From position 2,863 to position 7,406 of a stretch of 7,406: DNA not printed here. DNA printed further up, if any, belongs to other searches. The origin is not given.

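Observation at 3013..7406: Unlisted giant ORF: 1,464 stop-free codons in ~25% GC DNA, still open at the window edge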

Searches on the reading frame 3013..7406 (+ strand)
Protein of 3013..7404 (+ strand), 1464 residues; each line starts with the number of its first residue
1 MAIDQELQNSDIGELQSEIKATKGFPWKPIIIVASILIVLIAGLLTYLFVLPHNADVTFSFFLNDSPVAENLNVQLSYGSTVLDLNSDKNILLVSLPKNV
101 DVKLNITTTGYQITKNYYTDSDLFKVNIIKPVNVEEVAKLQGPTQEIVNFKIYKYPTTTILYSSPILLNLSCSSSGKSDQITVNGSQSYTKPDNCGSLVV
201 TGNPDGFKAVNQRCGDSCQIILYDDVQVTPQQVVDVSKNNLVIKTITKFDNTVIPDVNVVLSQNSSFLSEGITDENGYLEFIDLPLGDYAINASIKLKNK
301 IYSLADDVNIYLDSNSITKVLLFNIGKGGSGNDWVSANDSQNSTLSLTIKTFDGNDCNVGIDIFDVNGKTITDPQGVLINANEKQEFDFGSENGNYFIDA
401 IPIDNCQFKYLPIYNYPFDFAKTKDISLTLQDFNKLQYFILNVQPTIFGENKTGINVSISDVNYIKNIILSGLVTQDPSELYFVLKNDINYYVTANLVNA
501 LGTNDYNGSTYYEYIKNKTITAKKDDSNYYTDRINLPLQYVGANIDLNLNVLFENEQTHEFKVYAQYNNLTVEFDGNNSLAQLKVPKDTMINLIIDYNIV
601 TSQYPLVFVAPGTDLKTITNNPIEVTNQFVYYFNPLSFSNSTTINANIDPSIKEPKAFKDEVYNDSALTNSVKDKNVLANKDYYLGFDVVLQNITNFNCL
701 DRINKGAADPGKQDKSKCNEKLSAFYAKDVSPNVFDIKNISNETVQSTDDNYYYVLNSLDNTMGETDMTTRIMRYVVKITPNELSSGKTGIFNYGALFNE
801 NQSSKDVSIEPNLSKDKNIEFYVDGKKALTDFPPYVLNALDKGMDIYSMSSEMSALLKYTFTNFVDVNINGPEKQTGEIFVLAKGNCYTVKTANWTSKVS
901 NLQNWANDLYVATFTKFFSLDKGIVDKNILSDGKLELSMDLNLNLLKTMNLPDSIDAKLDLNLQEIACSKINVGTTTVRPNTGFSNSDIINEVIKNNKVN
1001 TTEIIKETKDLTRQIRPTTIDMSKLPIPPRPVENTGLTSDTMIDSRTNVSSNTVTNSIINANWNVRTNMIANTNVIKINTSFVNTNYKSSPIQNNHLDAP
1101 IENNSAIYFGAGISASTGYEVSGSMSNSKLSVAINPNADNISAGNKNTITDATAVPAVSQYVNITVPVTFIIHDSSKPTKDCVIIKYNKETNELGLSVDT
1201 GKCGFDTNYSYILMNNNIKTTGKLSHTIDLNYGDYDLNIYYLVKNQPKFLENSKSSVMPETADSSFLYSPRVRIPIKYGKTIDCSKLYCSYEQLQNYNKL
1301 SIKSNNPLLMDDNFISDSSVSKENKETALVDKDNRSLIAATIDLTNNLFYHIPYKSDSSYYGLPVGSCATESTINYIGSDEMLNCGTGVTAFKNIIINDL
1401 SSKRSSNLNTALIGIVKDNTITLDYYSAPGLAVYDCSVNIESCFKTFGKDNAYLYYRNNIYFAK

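Call 5: search_protein_families(library=pfam, proteins=[window:3013-7406:+], max_evalue=1)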
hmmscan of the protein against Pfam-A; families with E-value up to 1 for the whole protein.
window:3013-7406:+ (1464 aa): 5 families
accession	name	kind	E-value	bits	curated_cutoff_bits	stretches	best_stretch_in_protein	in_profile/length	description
PF13620.12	CarboxypepD_reg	-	0.0013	19.4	32.3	1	246-294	6-55/82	Carboxypeptidase regulatory-like domain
PF17210.9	SdrD_B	-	0.0071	17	29.7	1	251-297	21-68/112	SdrD B-like domain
PF07252.16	DUF1433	-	0.0096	16.6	30.8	1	1074-1129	16-70/88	Protein of unknown function (DUF1433)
PF17802.7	SpaA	-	0.046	14.3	23.1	1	246-291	5-56/91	Prealbumin-like fold domain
PF23193.1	NOMO_3rd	-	0.063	13.8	27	1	245-299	36-90/120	NOMO third transthyretin-like domain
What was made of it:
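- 3748..3903 (+): Prealbumin/CarboxypepD_reg-like sandwich (aa 246-297). Sub-threshold Pfam hits to CarboxypepD_reg (1.3e-3), SdrD_B, SpaA and NOMO_3rd (call 5).
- On MSCRAMM / CnaB-type sortase-anchored adhesins and pilins: SpaA scores 14.3 against 23.1 (call 5).
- Closest known: Gram-positive MSCRAMM / CnaB-type adhesins and sortase pilins. Same: Pfam gives sub-threshold SdrD_B, SpaA and CarboxypepD_reg hits at aa 246-297 (call 5).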

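Call 7: find_homologous_proteins(query=window:3013-7404:+)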
Query window:3013-7404:+: 8000 candidates shared short words with the query, none scored E <= 0.001.

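Call 11: search_protein_families(library=phrogs, proteins=[window:3013-7404:+], max_evalue=1)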
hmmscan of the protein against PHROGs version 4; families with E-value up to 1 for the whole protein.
window:3013-7404:+ (1464 aa): 0 families

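Call 12: search_protein_families(library=ncbifam, proteins=[window:3013-7404:+], max_evalue=1)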
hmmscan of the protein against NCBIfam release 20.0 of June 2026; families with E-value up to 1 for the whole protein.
window:3013-7404:+ (1464 aa): 0 families

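Call 13: search_solved_structures(query=window:3013-7404:+, max_evalue=1)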
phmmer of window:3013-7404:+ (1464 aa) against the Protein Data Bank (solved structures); distinct sequences matched with E-value up to 1: 0.

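Call 14: find_related_loci(query=window:3013-7404:+, collection=viral_contigs, flank=10000)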
Query window:3013-7404:+ (1464 aa) in viral_contigs; peptide patterns used: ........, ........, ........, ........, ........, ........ (x = any residue, [..] = any of these).
12 stretches matched a pattern, but none encodes a relative of the query by tblastn (E <= 1e-3).

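Call 15: find_related_loci(query=window:3013-7404:+, collection=genome_contigs, flank=10000)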
Query window:3013-7404:+ (1464 aa) in genome_contigs; peptide patterns used: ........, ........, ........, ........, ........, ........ (x = any residue, [..] = any of these).
138 stretches matched a pattern, but none encodes a relative of the query by tblastn (E <= 1e-3).

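Call 16: find_related_loci(query=window:3013-7404:+, collection=metagenome_contigs, flank=10000)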
Query window:3013-7404:+ (1464 aa) in metagenome_contigs; peptide patterns used: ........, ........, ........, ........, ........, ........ (x = any residue, [..] = any of these).
265 stretches matched a pattern, but none encodes a relative of the query by tblastn (E <= 1e-3).

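Call 17: search_dna_similar(query=window:3013-7404:+, collection=phages, mode=protein, max_evalue=0.01)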
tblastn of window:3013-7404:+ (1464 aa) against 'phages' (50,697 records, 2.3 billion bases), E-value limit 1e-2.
No match.

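Call 18: search_dna_similar(query=window:3013-7404:+, collection=plasmids, mode=protein, max_evalue=0.01)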
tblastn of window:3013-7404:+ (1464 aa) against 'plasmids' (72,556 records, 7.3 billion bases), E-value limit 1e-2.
No match.
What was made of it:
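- No relatives are found in IMG/VR, phage or plasmid collections (calls 14, 17, 18).
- Tried and rejected: find_related_loci with the ORF found no relatives in viral, genome or metagenome collections (calls 14-16). tblastn against phages and plasmids found none (calls 17, 18).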

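Call 21: search_protein_representatives(protein=window:3178-6777:+)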
Query: 1200 residues. Proteins with E-value up to 0.001 (for the whole library): 13; up to 1e-10: 8; up to 1e-30: 5. The best 13 are listed.
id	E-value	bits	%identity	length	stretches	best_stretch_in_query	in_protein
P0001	2.1e-100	353.6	33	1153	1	1-1041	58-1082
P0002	1.8e-46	174.9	34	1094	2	2-521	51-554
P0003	1.9e-41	158.3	30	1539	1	3-641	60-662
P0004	3.9e-41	157.3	33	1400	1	2-646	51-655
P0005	9.6e-41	156.0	31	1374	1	1-650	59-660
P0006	2.5e-24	101.6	29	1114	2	3-455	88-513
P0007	1.9e-22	95.4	28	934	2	70-641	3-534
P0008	2.8e-14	68.4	27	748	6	169-298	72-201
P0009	2.3e-08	48.8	41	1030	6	199-236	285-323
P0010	3.6e-07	44.8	38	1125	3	193-237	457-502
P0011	2.8e-06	41.9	34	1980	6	198-240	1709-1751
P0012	1.9e-05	39.1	30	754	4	198-270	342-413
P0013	2.2e-04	35.6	29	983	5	213-305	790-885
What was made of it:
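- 3013..7406 (+): Large surface-protein gene, 1,464 codons, 3' end cut by the window edge. About 75-110 codons are predicted to be missing. Homologs P0001-P0007 (call 21).
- On Undescribed archaeal large-surface-protein family (P0001-P0007, this report): phmmer gives E=2e-100 (P0001, 33% over 1,041 aa) and 1e-41 to 1e-46 (P0002-5) against 1.84 billion proteins (call 21).
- Seven are clear, with P0001 at 2e-100 and 33% identity over 1,041 aa, and P0002-5 at about 1e-41 to 1e-46 (call 21).
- Tried and rejected: Only the exhaustive search worked (call 21).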

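Call 25: find_encoding_contigs(protein=P0001, flank=10000)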
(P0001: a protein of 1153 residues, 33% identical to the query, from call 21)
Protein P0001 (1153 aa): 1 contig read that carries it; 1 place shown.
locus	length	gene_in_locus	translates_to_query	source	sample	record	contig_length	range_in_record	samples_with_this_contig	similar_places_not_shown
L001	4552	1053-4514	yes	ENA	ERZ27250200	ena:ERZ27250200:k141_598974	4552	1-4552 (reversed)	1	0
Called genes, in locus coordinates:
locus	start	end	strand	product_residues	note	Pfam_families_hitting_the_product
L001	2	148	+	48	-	?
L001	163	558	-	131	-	PF18735:HEPN_RiboL-PSP (faint), PF01934:HepT-like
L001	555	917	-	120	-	PF01909:NTP_transf_2, PF18765:Polbeta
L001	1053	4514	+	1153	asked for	-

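Call 26: find_encoding_contigs(protein=P0003, flank=10000)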
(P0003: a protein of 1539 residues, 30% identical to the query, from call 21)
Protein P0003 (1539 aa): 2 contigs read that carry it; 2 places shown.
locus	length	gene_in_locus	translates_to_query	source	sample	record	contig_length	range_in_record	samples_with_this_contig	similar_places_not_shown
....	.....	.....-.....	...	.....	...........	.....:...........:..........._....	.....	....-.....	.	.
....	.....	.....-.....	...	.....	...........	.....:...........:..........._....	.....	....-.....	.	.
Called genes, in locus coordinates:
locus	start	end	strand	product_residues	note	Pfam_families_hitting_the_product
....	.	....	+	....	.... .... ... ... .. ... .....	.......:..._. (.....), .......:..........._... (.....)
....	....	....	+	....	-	-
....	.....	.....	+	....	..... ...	-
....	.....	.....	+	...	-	-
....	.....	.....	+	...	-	-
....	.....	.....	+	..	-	-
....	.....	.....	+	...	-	-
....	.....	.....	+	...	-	-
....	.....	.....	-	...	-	-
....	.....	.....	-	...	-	-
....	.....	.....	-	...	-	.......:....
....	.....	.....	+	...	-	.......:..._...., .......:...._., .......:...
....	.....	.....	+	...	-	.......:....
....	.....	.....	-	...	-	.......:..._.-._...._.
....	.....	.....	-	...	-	-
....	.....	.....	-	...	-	-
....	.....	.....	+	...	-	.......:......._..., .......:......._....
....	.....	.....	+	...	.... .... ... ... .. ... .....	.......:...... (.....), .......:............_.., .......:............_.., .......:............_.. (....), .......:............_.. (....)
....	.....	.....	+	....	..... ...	-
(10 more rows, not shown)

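Call 27: find_encoding_contigs(protein=P0004, flank=10000)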
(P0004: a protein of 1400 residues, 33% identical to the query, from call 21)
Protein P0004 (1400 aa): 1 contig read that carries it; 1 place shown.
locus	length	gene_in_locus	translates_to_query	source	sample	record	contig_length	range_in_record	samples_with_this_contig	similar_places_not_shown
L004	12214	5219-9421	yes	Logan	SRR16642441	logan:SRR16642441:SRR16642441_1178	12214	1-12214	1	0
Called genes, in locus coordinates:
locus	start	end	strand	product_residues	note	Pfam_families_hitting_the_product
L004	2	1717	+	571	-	?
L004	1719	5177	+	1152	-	PF02369:Big_1 (faint), PF13620:CarboxypepD_reg (faint), PF24025:Ig_DR_A0283-like (faint)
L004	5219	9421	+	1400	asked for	-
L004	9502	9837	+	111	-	-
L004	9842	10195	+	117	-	-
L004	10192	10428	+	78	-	-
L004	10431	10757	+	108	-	-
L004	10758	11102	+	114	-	-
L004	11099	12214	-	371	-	?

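Call 28: find_encoding_contigs(protein=P0005, flank=10000)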
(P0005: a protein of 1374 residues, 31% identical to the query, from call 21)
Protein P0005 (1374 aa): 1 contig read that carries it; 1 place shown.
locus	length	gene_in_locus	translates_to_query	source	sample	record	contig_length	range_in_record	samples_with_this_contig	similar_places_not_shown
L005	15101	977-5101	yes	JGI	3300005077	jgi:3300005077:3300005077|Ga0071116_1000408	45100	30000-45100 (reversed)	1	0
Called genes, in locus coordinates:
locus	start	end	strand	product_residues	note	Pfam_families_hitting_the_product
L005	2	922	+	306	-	?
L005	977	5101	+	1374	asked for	-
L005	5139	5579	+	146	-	-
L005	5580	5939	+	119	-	-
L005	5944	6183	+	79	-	-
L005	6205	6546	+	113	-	-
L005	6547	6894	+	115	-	-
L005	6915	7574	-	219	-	-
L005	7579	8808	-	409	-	PF01933:CofD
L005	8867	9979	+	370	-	PF02421:FeoB_N, PF01926:MMR_HSR1, PF02824:TGS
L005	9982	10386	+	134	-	PF07884:VKOR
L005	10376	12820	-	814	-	-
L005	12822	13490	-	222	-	PF06026:Rib_5-P_isom_A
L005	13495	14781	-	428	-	-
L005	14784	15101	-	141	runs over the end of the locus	-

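Call 29: find_encoding_contigs(protein=P0006, flank=10000)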
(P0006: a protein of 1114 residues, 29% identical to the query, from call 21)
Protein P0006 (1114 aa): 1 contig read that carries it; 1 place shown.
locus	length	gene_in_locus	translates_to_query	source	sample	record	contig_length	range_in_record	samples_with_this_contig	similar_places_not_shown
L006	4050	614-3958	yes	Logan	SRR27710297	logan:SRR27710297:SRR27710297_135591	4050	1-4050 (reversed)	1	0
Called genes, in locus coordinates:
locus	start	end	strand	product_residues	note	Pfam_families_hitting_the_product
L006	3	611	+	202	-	?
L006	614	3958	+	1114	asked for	-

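Call 37: find_homologous_proteins(query=A2, max_evalue=0.001)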
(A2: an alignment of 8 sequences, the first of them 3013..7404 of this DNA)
Query A2 (8 sequences): 8000 candidates shared short words with the query, none scored E <= 0.001.
